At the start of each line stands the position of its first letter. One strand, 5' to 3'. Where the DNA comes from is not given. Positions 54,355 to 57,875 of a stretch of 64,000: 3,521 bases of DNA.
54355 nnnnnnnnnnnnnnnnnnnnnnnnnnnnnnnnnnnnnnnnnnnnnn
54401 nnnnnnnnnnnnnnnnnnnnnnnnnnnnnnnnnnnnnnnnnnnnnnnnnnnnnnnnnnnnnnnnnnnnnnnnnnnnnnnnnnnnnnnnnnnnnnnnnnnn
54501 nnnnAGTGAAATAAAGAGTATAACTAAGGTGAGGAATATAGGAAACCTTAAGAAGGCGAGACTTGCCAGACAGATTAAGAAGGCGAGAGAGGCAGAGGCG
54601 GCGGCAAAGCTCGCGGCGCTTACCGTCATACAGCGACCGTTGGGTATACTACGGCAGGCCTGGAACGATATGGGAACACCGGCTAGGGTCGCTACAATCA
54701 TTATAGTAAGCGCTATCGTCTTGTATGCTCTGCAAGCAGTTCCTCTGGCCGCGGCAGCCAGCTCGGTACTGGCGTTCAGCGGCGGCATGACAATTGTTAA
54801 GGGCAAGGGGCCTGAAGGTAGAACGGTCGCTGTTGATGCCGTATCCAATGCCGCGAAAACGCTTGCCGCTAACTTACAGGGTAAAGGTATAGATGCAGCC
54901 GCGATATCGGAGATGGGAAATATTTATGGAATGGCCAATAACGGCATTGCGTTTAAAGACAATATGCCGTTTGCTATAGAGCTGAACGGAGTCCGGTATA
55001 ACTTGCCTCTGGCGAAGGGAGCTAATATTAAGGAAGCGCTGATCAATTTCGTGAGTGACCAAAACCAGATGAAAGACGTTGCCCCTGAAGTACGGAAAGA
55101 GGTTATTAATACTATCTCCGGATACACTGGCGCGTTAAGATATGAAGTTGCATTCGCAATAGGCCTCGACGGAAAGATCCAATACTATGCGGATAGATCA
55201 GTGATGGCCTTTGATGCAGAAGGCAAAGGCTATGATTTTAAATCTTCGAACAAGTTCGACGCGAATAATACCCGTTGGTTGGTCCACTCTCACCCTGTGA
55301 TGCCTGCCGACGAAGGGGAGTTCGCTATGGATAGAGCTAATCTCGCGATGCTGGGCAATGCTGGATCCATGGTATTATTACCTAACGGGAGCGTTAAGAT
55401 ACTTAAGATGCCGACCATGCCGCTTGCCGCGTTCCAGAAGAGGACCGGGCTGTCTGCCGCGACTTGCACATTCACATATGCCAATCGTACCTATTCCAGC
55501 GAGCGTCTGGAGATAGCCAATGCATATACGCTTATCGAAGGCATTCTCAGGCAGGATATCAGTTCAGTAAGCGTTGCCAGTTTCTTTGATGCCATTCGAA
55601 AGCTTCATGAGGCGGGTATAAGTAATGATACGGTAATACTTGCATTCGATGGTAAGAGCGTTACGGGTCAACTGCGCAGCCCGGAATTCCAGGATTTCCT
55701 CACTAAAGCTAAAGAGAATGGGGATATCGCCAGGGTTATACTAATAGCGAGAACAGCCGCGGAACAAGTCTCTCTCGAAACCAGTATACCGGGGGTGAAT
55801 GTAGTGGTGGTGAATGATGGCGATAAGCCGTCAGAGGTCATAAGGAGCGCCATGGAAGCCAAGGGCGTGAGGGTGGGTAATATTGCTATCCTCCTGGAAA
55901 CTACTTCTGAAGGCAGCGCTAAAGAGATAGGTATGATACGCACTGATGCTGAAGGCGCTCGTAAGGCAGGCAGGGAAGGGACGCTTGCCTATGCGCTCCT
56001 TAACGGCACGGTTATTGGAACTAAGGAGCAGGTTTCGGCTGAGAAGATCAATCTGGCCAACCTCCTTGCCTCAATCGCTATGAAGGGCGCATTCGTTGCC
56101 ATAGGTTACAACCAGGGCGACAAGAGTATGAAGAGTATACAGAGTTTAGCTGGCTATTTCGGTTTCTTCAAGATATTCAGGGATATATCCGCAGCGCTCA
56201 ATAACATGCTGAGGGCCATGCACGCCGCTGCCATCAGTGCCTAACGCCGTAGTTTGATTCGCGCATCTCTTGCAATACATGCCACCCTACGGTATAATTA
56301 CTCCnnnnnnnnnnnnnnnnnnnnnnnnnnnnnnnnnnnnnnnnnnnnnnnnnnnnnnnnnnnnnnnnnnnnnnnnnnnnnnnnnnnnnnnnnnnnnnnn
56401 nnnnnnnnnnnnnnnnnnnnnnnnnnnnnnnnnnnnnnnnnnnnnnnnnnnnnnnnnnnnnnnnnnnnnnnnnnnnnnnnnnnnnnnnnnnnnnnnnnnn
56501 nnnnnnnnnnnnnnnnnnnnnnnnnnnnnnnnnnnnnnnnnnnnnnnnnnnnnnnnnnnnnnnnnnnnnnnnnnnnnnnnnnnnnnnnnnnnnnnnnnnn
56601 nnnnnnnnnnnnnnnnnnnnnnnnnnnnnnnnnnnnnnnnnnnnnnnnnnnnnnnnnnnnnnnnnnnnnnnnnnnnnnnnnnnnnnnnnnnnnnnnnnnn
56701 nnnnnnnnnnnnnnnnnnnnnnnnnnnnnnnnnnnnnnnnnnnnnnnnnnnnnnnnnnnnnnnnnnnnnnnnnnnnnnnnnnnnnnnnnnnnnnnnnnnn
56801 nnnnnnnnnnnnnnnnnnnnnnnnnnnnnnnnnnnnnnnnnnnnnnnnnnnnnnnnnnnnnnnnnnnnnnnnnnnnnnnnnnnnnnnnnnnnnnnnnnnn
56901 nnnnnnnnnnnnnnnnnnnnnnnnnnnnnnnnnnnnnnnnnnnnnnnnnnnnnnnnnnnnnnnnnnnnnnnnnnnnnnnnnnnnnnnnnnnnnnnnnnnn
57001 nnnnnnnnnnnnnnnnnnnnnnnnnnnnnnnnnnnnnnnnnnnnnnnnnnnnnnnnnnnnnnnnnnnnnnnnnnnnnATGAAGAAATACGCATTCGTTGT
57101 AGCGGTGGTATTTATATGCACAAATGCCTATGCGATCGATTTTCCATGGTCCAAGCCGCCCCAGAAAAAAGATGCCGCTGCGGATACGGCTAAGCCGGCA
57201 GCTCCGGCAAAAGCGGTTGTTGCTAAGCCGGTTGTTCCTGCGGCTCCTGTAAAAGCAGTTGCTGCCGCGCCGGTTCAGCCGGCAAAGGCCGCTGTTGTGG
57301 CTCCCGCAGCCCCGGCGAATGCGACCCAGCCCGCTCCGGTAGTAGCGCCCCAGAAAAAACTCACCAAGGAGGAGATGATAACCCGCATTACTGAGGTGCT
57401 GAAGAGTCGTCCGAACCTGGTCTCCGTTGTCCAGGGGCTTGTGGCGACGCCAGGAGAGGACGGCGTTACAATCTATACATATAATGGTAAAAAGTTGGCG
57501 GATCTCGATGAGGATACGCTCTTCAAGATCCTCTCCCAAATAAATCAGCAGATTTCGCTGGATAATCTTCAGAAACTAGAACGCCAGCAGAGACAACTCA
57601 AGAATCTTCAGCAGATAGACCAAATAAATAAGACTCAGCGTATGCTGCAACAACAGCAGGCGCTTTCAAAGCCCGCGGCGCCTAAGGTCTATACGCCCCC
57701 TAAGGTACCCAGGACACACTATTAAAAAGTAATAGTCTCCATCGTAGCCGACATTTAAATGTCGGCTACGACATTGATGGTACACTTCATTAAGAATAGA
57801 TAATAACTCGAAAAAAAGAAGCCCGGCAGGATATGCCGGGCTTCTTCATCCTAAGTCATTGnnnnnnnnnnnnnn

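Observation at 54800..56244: C-terminal ~480-aa domain after the last TM pair, with an HSHP motif (55285-55296)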

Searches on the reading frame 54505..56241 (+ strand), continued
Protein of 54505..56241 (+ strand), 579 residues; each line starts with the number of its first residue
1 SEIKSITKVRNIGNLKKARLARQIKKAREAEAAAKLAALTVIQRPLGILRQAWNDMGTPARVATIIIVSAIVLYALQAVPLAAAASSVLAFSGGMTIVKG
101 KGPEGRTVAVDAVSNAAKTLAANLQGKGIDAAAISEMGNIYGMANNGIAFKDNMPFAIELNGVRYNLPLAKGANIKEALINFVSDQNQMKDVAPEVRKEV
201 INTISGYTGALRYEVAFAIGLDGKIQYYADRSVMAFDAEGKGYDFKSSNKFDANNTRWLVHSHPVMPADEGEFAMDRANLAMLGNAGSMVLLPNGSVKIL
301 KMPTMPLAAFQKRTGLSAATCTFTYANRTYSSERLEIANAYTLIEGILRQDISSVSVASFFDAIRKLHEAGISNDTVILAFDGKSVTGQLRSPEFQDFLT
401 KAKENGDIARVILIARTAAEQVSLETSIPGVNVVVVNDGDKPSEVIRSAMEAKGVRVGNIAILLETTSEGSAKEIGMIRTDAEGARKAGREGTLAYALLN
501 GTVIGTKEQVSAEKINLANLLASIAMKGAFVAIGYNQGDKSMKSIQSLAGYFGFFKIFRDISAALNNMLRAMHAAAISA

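Call 87: search_protein_families(library=pfam, proteins=[P0005, P0002], max_evalue=0.01)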
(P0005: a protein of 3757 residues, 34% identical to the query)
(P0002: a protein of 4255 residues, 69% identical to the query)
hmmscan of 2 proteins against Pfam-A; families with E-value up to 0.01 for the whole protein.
P0005 (3757 aa): 1 family
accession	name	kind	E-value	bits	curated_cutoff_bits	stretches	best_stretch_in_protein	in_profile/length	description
PF00177.27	Ribosomal_S7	-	0.00029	20.9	24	0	578-608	56-86/148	Ribosomal protein S7p/S5e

P0002 (4255 aa): 3 families
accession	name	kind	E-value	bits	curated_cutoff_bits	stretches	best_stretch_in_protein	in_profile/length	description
PF07517.20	SecA_DEAD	-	9.8e-29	101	24.6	1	1777-2254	14-285/290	SecA DEAD-like domain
PF21090.3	P-loop_SecA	-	3.6e-20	72.9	27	1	2279-2451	3-173/205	SecA P-loop domain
PF01043.26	SecA_PP_bind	-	1e-06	29.8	23.5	1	2115-2206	17-110/110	SecA preprotein cross-linking domain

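Call 92: list_cluster_members(proteins=[P0002, P0003, P0004, P0005, P0007, P0008, P0009, P0010, P0012, P0019])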
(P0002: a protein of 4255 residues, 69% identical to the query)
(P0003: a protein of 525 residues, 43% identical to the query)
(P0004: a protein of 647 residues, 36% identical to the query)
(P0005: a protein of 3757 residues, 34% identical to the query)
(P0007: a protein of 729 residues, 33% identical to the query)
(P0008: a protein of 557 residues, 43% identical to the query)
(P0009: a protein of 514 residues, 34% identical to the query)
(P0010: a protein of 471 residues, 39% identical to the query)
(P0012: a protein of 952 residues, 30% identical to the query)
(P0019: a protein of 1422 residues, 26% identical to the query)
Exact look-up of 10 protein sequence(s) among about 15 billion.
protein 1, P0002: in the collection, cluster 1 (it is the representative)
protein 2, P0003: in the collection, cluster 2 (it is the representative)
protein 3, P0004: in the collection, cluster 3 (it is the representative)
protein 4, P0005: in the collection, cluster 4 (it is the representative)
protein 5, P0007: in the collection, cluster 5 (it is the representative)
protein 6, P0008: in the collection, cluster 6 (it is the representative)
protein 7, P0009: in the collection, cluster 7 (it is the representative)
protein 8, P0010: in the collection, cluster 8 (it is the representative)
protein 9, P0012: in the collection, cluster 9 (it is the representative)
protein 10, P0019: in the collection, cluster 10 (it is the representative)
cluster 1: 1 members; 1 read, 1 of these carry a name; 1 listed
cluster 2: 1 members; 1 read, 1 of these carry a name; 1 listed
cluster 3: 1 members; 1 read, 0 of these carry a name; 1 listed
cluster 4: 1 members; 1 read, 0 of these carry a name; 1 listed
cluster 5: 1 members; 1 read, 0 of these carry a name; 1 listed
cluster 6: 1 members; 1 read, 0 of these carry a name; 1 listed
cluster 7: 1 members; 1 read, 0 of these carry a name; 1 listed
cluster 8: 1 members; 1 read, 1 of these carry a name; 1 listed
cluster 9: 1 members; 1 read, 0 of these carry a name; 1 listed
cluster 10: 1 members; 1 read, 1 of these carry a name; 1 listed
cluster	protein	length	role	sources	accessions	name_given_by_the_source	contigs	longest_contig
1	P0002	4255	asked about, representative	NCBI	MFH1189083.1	MAG: hypothetical protein V1682_00135 [Candidatus Omnitrophota bacterium]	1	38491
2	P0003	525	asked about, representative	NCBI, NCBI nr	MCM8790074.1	MAG: hypothetical protein NC938_00010 [Candidatus Omnitrophica bacterium] | hypothetical protein [Candidatus Omnitrophota bacterium]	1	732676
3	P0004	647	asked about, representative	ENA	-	-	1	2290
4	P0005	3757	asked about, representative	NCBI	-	-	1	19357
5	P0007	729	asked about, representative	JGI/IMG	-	-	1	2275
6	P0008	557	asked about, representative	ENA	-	-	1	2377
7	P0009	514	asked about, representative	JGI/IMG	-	-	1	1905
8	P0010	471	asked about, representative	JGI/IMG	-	hypothetical protein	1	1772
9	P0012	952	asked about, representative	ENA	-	-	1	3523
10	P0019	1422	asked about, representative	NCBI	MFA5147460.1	MAG: hypothetical protein WC515_08815, partial [Candidatus Omnitrophota bacterium]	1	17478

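Call 93: find_encoding_contigs(protein=P0003, flank=10000)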
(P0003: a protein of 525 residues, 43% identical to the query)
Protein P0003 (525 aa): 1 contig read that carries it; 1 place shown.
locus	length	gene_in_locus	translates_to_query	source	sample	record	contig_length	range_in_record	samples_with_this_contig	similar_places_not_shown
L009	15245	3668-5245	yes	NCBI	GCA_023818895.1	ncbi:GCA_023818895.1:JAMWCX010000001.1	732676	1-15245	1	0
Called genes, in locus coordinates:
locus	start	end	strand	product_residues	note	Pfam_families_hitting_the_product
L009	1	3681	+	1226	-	?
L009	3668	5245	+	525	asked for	-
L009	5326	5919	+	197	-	PF13338:AbiEi_4 (weak)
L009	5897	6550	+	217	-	PF08843:AbiEii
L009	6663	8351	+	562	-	PF01268:FTHFS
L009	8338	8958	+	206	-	PF04961:FTCD_C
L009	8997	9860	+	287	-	PF00763:THF_DHG_CYH, PF02882:THF_DHG_CYH_C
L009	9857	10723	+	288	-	PF02219:MTHFR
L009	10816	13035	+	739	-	PF18537:CODH_A_N, PF03598:CdhC, PF19436:ACS_CODH_B_C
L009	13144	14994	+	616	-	PF13584:BatD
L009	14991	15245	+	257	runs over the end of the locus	PF07719:TPR_2 (faint)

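Call 94: find_encoding_contigs(protein=P0002, flank=10000)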
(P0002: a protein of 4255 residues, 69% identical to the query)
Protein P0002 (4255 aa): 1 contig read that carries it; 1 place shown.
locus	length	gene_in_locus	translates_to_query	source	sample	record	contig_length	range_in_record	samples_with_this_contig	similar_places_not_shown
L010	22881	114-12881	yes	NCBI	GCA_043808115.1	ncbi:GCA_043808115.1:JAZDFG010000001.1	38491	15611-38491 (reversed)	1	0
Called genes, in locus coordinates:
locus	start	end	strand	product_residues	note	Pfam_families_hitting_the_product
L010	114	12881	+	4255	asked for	PF07517:SecA_DEAD, PF01043:SecA_PP_bind (weak), PF21090:P-loop_SecA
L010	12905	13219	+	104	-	PF07238:PilZ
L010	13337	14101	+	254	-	PF01790:LGT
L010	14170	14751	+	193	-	-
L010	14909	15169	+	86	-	-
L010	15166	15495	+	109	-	PF01022:HTH_5, PF12840:HTH_20, PF13518:HTH_28 (weak), PF09339:HTH_IclR (weak)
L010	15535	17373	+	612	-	PF00662:Proton_antipo_N (weak), PF00361:Proton_antipo_M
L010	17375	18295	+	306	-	PF00146:NADHdh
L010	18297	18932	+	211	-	-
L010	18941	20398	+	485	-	PF00662:Proton_antipo_N (weak), PF00361:Proton_antipo_M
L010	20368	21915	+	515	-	PF00329:Complex1_30kDa, PF00346:Complex1_49kDa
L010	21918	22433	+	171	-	PF01058:Oxidored_q6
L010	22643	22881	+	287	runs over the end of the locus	PF12849:PBP_like_2, PF01547:SBP_bac_1, PF13531:SBP_bac_11, PF12727:PBP_like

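Call 97: search_protein_families(library=padloc, alignment_id=A4, max_evalue=1)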
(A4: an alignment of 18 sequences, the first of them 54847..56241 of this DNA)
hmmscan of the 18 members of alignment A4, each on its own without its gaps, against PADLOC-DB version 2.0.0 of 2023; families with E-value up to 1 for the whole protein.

A. member 1, window:54847-56241:+ (465 aa): 0 families

B. families by the number of members that match (of 18 scanned): 0 families

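Call 101: search_protein_families(library=pfam, proteins=[P0011, P0012, P0007, P0004, P0008, P0006, L005:2-1156:+, P0019, L009:1-3681:+, L003:86-2260:+], max_evalue=0.05)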
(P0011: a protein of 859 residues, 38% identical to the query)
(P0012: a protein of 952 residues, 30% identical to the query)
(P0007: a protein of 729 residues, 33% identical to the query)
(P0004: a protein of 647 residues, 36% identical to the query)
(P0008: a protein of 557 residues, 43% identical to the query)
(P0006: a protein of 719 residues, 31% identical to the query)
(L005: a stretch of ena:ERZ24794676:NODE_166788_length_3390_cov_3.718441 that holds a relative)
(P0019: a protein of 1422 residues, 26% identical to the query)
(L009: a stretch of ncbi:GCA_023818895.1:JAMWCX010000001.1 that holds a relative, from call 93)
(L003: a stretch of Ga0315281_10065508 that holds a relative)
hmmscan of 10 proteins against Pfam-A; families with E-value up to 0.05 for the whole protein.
P0011 (859 aa): 0 families

P0012 (952 aa): 0 families

P0007 (729 aa): 0 families

P0004 (647 aa): 0 families

P0008 (557 aa): 1 family
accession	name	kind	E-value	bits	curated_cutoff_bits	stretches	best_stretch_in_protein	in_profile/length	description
PF24372.1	DUF7528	-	0.00072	20.1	27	1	166-212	18-64/111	Family of unknown function (DUF7528)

P0006 (719 aa): 1 family
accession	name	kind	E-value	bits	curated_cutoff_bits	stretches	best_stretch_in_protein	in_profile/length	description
PF10911.13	T7-like_Y65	-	0.027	14.6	25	0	194-222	37-65/77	Bacteriophage T7-like gene 6.5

L005:2-1156:+ (384 aa): 0 families

P0019 (1422 aa): 2 families
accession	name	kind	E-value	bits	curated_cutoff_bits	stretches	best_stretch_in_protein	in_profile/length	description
PF21822.3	Phage_TAC_15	-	0.013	16.5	22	0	93-139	15-73/127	Phage tail assembly chaperone protein, TAC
PF12193.13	Sulf_coat_C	-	0.027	15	25.2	0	301-350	18-66/134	Sulfolobus virus coat protein C terminal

L009:1-3681:+ (1226 aa): 0 families

L003:86-2260:+ (725 aa): 0 families

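Call 105: search_dna_similar(query=window:54847-56241:+, collection=phages, mode=protein, max_evalue=0.01, max_rows=10)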
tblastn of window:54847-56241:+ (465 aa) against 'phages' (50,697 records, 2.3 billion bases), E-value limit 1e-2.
No match.

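Call 106: search_dna_similar(query=window:54847-56241:+, collection=plasmids, mode=protein, max_evalue=0.01, max_rows=10)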
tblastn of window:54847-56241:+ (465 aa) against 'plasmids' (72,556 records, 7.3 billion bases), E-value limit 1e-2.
No match.

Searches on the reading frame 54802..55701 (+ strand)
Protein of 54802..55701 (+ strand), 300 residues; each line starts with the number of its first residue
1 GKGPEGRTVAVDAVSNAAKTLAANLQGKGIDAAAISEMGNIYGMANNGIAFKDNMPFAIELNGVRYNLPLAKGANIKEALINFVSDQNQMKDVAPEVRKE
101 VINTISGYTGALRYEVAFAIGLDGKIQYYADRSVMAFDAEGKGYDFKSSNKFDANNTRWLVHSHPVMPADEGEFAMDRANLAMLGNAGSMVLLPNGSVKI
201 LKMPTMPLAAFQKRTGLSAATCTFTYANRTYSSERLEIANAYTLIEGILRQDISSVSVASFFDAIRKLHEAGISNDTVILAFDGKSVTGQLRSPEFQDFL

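Call 14: search_protein_families(library=pfam, proteins=[window:54802-55701:+], max_evalue=10)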
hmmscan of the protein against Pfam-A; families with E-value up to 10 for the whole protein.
window:54802-55701:+ (300 aa): 0 families

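Call 15: search_protein_families(library=phrogs, proteins=[window:54802-55701:+], max_evalue=10)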
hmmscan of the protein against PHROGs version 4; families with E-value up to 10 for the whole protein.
window:54802-55701:+ (300 aa): 0 families

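Call 26: find_related_loci(query=A1, collection=genome_contigs, flank=10000)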
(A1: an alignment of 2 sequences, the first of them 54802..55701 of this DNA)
Query A1 (300 aa) in genome_contigs; peptide patterns used: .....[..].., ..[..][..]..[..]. (x = any residue, [..] = any of these).
91 stretches matched a pattern; 2 encode a relative of the query (tblastn E <= 1e-3); 2 distinct loci.
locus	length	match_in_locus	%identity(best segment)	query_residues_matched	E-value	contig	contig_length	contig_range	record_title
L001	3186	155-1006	72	16-296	4e-141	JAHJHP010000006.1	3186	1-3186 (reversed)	MAG: Candidatus Omnitrophota bacterium isolate Modern_marine_planktonic.mb.39 Modern_marine_plan.mb.39_k141_74911, whole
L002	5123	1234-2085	71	16-296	1e-136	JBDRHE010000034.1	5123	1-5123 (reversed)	MAG: Candidatus Omnitrophota bacterium isolate MEGAHIT-group-1.488 k141_1147387, whole genome shotgun sequence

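Call 46: search_protein_families(library=ncbifam, proteins=[window:54847-55701:+], max_evalue=1)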
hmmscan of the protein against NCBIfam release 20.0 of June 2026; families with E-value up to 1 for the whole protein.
window:54847-55701:+ (285 aa): 0 families

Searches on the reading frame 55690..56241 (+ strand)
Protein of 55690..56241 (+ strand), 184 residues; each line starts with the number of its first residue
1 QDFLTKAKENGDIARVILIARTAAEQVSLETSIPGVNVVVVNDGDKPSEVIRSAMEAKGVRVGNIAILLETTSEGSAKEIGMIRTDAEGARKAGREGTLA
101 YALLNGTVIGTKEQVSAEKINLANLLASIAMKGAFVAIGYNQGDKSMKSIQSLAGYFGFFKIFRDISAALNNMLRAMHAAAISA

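Call 14: search_protein_families(library=pfam, proteins=[window:55690-56241:+], max_evalue=10)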
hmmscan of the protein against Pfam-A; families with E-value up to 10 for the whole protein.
window:55690-56241:+ (184 aa): 0 families

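Call 15: search_protein_families(library=phrogs, proteins=[window:55690-56241:+], max_evalue=10)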
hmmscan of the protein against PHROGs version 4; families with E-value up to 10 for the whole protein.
window:55690-56241:+ (184 aa): 2 families
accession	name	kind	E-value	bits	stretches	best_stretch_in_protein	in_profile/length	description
phrog_31508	-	unknown function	0.027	15.9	1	51-107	15-69/87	-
phrog_11242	-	unknown function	0.15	13.1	1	35-104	8-72/128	-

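Call 46: search_protein_families(library=ncbifam, proteins=[window:55690-56241:+], max_evalue=1)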
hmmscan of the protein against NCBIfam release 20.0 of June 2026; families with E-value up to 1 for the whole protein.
window:55690-56241:+ (184 aa): 0 families

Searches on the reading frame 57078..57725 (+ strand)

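Call 5: search_protein_families(library=pfam, proteins=[window:57078-57725:+], max_evalue=1)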
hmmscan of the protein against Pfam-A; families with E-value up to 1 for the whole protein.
window:57078-57725:+ (215 aa): 1 family
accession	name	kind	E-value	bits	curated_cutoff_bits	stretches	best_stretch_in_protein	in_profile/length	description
PF03153.18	TFIIA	-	0.4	11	36.2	1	19-198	43-210/415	Transcription factor IIA, alpha/beta subunit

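Call 46: search_protein_families(library=ncbifam, proteins=[window:57078-57725:+], max_evalue=1)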
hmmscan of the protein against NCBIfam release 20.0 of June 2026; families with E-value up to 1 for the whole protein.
window:57078-57725:+ (215 aa): 6 families
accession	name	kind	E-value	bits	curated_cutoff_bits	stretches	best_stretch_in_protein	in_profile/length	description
NF003377.0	PRK04452.1-3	subfamily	0.0011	18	527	1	17-106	327-402/432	acetyl-CoA decarbonylase/synthase complex subunit delta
TIGR03432.1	yjhG_yagF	hypoth_equivalog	0.018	13.1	808.15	1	73-198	308-425/640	YjhG/YagF family D-xylonate dehydratase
NF001851.0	PRK00571.2-4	equivalog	0.044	13.9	131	1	117-184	64-129/135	F0F1 ATP synthase subunit epsilon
NF009982.0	PRK13448.1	equivalog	0.045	13.9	146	1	116-183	61-128/135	F0F1 ATP synthase subunit epsilon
NF011531.0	PRK14971.1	equivalog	0.28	9.9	685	1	29-197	364-532/614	DNA polymerase III subunit gamma/tau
TIGR02813.1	omega_3_PfaA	subfamily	0.62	6.6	1010.1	1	9-99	1118-1211/2582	polyketide-type polyunsaturated fatty acid synthase PfaA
